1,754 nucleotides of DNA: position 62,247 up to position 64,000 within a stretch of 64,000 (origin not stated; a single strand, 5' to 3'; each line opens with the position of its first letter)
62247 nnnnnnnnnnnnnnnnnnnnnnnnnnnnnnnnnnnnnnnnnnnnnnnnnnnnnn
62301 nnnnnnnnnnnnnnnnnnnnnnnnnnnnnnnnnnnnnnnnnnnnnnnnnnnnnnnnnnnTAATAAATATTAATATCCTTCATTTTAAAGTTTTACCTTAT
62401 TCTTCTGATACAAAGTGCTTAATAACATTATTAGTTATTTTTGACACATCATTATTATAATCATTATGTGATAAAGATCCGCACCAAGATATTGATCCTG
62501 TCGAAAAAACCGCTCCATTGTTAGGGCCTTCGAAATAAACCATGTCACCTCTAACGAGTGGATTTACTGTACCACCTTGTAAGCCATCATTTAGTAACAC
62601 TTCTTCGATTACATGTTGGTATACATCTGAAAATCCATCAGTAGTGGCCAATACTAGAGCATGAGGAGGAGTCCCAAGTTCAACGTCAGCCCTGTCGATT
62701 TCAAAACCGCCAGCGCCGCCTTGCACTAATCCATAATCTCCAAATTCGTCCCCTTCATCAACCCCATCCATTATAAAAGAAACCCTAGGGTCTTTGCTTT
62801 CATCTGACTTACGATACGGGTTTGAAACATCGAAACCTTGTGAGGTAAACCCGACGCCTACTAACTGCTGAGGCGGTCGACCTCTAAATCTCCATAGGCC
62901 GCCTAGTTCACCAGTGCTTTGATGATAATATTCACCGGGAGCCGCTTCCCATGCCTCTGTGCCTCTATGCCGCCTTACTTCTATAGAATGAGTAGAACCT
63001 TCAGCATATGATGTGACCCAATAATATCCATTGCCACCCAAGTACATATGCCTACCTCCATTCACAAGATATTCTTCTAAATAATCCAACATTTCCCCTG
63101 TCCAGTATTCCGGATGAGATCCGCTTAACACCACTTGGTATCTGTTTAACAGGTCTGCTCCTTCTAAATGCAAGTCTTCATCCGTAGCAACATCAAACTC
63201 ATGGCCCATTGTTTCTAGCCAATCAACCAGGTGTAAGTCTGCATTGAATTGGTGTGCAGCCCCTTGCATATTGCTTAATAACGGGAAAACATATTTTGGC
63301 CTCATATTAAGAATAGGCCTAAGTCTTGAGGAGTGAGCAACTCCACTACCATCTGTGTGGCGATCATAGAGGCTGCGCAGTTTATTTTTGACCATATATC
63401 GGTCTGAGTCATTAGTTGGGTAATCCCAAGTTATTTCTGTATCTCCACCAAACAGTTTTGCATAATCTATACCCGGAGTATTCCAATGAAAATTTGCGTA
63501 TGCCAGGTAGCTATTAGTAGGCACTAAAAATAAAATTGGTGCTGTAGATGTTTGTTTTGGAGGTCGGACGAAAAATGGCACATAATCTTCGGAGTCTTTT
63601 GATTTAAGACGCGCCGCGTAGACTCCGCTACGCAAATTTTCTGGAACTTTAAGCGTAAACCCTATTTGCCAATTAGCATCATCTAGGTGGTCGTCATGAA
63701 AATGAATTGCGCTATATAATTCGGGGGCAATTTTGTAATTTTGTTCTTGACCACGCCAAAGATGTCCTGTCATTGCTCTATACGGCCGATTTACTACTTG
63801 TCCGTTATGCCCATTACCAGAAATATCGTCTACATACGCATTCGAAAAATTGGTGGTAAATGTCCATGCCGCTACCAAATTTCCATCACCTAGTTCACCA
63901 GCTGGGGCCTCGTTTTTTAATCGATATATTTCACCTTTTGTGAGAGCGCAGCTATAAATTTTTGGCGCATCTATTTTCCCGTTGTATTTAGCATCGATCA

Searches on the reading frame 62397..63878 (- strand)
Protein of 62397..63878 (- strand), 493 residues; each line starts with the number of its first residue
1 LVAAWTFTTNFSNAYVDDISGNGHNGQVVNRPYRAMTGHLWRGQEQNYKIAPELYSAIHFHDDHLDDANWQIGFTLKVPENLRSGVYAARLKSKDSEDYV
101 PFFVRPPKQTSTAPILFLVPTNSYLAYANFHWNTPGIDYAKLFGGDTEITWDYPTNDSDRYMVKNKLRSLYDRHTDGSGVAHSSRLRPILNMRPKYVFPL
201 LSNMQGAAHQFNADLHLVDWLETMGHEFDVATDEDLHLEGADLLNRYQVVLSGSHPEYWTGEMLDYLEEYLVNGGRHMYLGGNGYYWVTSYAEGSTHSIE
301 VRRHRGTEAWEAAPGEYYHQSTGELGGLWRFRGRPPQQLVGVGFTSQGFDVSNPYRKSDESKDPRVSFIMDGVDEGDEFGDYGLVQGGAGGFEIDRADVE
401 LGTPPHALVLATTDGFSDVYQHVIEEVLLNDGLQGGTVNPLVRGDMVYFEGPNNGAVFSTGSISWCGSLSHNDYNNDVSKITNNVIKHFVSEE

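Call 47: search_protein_families(library=pfam, proteins=[window:62397-63878:-], max_evalue=0.00001)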
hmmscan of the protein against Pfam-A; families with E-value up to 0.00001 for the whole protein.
window:62397-63878:- (493 aa): 1 family
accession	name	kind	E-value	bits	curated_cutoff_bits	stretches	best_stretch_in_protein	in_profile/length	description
PF20254.3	DMFA2_C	-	1.2e-95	321.6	27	1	36-475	4-373/374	N,N-dimethylformamidase beta subunit-like, C-terminal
